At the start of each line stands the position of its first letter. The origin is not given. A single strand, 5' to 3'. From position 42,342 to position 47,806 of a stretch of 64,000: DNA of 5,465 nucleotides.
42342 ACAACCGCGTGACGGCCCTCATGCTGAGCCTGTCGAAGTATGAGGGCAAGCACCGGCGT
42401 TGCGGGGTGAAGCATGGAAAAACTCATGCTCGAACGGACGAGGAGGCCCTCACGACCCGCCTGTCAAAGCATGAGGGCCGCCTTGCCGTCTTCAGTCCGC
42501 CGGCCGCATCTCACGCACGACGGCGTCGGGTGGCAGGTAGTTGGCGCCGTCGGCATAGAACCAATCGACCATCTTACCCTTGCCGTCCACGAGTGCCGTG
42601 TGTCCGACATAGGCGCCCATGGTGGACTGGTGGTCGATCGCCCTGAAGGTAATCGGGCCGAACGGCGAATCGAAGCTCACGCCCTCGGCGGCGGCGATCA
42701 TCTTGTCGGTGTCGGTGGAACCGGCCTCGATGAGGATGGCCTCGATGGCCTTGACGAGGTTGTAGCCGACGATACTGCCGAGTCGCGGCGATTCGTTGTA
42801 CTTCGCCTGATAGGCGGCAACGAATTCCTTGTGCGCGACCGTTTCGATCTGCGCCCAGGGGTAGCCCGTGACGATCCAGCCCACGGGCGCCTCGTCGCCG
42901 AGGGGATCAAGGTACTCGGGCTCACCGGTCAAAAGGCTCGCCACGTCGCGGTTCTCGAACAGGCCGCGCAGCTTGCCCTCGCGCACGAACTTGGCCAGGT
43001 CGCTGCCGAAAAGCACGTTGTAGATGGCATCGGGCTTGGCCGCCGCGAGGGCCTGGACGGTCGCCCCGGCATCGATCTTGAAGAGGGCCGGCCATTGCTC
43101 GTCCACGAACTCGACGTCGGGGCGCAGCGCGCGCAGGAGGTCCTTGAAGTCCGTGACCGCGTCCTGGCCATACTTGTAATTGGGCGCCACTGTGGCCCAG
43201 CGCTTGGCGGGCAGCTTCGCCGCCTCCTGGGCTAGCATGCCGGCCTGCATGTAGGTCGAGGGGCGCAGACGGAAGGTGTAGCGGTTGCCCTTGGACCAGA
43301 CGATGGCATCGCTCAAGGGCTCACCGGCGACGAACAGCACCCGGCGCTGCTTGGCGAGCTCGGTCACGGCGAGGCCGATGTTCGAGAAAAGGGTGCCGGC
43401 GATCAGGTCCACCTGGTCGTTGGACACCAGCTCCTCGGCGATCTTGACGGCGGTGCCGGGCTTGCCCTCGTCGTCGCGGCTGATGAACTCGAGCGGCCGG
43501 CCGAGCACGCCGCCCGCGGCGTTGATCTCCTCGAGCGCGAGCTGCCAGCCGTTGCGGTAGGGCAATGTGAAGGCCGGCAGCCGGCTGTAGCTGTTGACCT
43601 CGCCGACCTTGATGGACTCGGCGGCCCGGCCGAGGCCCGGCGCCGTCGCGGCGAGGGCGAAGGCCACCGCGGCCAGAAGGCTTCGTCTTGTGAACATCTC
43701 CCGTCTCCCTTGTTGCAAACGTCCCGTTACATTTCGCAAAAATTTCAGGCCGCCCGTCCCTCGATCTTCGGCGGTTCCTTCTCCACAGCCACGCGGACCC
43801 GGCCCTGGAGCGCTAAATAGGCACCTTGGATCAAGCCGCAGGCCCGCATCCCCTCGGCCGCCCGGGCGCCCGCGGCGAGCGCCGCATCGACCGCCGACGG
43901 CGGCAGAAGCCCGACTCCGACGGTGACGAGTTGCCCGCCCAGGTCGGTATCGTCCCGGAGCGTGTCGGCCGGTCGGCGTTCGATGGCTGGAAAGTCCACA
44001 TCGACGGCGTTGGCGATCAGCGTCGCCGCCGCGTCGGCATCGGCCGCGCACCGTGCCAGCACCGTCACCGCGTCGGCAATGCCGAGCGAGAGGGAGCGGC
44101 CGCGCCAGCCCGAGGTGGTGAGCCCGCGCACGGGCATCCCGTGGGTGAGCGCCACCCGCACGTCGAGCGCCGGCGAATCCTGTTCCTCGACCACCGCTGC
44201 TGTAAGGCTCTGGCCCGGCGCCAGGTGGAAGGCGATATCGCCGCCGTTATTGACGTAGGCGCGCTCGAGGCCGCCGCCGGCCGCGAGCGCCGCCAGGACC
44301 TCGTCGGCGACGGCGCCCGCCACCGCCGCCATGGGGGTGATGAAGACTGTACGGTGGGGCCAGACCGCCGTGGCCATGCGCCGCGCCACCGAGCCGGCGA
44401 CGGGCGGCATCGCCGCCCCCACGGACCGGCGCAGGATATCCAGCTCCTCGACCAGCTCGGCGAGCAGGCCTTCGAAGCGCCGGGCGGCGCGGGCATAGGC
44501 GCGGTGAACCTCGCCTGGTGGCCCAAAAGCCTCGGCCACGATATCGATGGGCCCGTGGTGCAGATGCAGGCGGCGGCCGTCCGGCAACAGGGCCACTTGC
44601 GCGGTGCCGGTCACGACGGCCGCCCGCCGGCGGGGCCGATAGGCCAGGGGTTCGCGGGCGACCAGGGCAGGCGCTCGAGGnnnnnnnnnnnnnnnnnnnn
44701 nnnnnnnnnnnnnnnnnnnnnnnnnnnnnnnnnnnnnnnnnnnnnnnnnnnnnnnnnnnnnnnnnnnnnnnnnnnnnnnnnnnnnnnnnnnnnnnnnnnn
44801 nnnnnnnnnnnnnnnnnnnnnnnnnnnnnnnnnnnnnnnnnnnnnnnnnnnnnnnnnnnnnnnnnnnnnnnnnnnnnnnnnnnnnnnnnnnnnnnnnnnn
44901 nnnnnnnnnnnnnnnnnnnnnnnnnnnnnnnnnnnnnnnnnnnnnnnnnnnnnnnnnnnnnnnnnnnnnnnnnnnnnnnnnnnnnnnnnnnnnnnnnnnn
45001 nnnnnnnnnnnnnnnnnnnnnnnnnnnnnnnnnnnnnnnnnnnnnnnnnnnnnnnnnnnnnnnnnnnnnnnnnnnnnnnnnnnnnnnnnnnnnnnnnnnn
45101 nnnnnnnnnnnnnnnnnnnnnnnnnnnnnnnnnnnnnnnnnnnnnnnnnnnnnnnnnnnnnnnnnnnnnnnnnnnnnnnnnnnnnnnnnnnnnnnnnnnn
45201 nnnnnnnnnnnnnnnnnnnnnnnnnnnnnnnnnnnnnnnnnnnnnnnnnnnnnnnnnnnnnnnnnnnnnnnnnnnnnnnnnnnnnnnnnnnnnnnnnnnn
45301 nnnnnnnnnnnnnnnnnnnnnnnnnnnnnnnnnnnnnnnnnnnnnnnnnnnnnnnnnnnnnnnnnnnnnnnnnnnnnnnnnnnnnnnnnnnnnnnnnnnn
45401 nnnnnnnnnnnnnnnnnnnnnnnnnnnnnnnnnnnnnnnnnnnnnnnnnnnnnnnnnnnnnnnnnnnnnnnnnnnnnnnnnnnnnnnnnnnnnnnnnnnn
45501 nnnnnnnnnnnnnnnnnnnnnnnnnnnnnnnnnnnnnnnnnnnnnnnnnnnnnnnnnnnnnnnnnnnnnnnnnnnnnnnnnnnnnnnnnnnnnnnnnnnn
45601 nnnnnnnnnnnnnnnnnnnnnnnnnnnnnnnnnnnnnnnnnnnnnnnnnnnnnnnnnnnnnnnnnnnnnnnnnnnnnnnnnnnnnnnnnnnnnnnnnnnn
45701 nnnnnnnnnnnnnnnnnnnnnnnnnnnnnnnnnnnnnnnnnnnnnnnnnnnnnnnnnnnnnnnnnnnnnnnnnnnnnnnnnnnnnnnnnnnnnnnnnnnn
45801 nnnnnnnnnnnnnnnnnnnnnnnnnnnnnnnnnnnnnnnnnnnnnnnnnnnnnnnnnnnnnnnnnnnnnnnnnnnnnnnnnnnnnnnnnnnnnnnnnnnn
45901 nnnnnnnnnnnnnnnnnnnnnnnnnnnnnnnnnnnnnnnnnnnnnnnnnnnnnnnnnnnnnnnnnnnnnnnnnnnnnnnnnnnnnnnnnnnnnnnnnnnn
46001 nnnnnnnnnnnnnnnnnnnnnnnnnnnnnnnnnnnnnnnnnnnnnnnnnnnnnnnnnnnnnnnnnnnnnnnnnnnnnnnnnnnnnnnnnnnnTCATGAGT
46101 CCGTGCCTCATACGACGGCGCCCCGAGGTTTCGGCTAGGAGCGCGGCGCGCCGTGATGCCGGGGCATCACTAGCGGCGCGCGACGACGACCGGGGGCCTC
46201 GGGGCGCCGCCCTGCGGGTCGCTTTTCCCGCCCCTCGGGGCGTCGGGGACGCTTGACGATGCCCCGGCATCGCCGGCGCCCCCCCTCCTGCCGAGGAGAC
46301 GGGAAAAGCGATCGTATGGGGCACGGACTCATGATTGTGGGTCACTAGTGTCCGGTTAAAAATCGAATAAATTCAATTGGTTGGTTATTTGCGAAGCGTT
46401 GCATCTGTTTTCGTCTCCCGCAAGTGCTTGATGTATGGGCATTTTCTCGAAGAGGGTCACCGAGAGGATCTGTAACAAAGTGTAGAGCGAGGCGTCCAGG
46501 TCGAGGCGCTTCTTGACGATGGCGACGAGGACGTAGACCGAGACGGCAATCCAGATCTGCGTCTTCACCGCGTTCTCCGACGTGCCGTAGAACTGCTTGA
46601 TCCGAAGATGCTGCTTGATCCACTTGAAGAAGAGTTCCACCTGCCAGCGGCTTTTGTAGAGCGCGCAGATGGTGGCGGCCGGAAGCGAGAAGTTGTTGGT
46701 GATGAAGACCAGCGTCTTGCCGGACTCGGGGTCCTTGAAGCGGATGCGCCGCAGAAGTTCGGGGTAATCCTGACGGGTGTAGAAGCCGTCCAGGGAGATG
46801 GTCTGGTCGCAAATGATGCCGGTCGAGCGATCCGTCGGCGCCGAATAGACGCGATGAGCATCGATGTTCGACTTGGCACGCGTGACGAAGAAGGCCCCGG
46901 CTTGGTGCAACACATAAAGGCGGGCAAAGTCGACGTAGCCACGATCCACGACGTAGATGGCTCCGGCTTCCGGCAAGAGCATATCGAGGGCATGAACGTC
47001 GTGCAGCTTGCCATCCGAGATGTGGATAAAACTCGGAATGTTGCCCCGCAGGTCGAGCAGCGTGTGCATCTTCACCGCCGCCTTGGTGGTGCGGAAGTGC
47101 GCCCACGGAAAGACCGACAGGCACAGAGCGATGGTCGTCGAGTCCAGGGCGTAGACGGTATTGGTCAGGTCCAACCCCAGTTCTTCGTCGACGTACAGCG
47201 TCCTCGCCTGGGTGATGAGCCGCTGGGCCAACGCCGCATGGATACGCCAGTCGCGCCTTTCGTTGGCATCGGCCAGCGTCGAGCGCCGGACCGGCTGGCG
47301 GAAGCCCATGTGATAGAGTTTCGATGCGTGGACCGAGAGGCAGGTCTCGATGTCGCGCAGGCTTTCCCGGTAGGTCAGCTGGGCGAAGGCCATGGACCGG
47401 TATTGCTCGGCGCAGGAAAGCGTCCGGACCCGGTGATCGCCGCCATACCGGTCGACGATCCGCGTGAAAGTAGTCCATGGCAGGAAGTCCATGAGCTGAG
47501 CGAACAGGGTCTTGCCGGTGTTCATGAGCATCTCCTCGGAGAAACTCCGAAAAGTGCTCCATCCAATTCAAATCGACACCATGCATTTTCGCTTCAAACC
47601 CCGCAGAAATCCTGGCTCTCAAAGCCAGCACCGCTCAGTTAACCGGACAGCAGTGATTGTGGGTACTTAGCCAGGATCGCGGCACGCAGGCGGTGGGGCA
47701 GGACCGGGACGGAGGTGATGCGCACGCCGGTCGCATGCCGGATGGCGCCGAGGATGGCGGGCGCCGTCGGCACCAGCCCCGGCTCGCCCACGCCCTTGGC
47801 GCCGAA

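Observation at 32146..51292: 19-kb co-directional cluster may encode an uncharacterised N-heterocycle (nicotinate-like) degradation route, now partly decayed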

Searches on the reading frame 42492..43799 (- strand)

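Call 9: search_protein_families(library=ncbifam, max_evalue=0.01, proteins=[window:42492-43799:-])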
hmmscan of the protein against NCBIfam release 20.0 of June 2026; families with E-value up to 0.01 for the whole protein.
window:42492-43799:- (435 aa): 3 families
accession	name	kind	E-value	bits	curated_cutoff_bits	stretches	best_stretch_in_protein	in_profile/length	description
TIGR03407.1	urea_ABC_UrtA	exception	9.2e-22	77.4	492.75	1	63-407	1-344/361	urea ABC transporter substrate-binding protein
NF011933.0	PRK15404.1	subfamily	7.2e-18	64.8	477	1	41-386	10-345/370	high-affinity branched-chain amino acid ABC transporter substrate-binding protein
TIGR03669.1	urea_ABC_arch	equivalog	1.2e-16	60.6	494.8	1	78-391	17-326/375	urea ABC transporter substrate-binding protein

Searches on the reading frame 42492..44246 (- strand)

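Call 5: search_protein_families(library=pfam, proteins=[window:42492-44246:-])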
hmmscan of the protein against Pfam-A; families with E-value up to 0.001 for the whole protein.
window:42492-44246:- (584 aa): 3 families
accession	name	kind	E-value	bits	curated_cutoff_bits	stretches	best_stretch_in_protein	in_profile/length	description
PF13458.12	Peripla_BP_6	-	3e-67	228.2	31.7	1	227-548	18-336/343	Periplasmic binding protein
PF13433.12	Peripla_BP_5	-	2.4e-25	89.9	27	1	230-559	20-344/363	Periplasmic binding protein domain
PF01094.35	ANF_receptor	-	1.3e-08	34.8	25.4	1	235-390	7-159/353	Receptor family ligand binding region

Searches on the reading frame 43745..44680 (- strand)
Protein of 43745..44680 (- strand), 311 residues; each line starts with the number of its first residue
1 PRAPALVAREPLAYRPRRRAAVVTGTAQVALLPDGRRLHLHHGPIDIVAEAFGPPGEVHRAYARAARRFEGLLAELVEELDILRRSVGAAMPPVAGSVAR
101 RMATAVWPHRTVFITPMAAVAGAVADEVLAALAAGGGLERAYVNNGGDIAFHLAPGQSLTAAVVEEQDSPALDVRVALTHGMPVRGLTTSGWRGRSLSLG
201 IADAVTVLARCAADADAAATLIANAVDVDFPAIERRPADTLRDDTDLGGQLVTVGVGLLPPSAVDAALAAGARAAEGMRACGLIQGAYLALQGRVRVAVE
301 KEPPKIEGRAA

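Call 7: search_protein_families(library=pfam, max_evalue=0.1, proteins=[window:43745-44680:-])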
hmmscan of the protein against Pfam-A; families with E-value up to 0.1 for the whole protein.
window:43745-44680:- (311 aa): 1 family
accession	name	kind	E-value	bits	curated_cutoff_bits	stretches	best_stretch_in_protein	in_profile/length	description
PF02424.20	ApbE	-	0.09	12.7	25.6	0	117-195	129-200/266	ApbE family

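Call 9: search_protein_families(library=ncbifam, max_evalue=0.01, proteins=[window:43745-44680:-])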
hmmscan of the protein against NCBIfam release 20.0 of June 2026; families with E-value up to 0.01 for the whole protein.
window:43745-44680:- (311 aa): 4 families
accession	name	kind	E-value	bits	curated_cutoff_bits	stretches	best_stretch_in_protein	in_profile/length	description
NF003322.0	PRK04334.1-2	equivalog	2.6e-110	368.1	290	1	26-301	3-279/295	hypothetical protein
NF003323.0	PRK04334.1-3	equivalog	2.1e-19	69.9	271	1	89-227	76-207/250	hypothetical protein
NF003324.0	PRK04334.1-4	equivalog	3.9e-19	69.4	275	1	94-236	59-195/238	hypothetical protein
NF003321.0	PRK04334.1-1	equivalog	2e-15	57.1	262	1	98-226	65-190/248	hypothetical protein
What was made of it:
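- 43745..44614 (-): UPF0280 / ApbE-like protein (289 aa), overlapping the Hnr stop codon by 4 nt. NCBIfam PRK04334.1-2 scores 368 bits against a cut-off of 290 (call 9).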

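Call 63: search_solved_structures(query=window:43745-44614:-, max_evalue=1)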
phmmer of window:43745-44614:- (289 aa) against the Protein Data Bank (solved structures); distinct sequences matched with E-value up to 1: 1.
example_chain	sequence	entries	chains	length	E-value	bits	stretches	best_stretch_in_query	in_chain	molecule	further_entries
2o34_A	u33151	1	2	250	1.8e-05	27.6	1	65-214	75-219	Hypothetical protein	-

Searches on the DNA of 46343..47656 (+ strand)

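Call 66: search_dna_similar(query=window:46343-47656:+, collection=plasmids, mode=near, max_rows=8)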
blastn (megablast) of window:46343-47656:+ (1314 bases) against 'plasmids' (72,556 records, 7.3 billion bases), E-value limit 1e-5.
Records with a match: 4; places in all: 4; records where one place covers at least 80% of the query: 2.
Best place of each record, by identity: 80-90% 2; 60-80% 2.
By first word of the organism name: Klebsiella 2; Aeromonas 2.
By predicted mobility (MOB-suite, as given by PLSDB): mobilizable 2; conjugative 1; non-mobilizable 1.
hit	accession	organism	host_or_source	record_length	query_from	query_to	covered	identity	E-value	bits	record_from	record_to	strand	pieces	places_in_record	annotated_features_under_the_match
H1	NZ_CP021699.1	Klebsiella pneumoniae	-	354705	78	1193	85%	79.5%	0e+0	787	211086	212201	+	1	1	IS4 family transposase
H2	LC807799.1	Klebsiella pneumoniae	-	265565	78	1193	85%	79.5%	0e+0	787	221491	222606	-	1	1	none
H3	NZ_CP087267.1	Aeromonas veronii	hospital sewage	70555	7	281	21%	81.9%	1e-57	231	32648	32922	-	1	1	none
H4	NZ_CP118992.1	Aeromonas allosaccharophila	Homo sapiens,cell culture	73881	86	281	15%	86.7%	1e-53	219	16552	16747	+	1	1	none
